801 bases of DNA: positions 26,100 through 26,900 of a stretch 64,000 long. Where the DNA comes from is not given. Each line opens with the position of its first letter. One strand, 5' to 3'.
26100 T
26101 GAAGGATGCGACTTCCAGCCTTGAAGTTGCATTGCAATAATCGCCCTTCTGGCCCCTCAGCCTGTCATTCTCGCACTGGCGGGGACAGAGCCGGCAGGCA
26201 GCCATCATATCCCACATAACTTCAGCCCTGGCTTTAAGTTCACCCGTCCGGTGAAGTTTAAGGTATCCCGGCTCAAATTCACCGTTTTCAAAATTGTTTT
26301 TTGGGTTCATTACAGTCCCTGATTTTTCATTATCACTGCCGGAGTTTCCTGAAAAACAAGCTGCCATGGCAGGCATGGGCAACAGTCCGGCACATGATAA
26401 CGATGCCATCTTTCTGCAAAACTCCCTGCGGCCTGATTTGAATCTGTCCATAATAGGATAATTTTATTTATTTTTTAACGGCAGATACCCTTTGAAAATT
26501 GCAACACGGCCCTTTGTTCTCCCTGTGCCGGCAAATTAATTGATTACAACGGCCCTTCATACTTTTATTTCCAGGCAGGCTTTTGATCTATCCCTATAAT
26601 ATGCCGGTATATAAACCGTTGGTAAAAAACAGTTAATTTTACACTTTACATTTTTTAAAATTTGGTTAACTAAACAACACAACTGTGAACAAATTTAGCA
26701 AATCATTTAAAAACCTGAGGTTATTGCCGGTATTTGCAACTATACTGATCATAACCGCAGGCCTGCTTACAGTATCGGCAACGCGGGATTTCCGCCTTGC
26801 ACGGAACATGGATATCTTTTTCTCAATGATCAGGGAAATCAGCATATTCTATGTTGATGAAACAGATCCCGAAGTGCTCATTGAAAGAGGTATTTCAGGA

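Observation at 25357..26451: PflX-like radical SAM enzyme with a twin-arginine plus lipobox-like N-terminus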

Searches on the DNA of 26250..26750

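Call 52: search_rna_families(source=window, start=26250, end=26750, threshold=evalue, max_evalue=1)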
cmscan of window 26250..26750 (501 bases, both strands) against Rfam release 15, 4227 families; matches with E-value up to 1: 0.
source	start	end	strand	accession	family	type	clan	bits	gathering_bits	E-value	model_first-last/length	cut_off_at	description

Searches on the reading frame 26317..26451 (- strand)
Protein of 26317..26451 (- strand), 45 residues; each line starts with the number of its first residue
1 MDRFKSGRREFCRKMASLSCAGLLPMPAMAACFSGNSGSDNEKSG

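Call 57: search_protein_families(library=pfam, proteins=[window:26317-26451:-], max_evalue=10)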
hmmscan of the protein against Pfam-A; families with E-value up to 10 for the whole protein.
seq(45 aa): 0 families
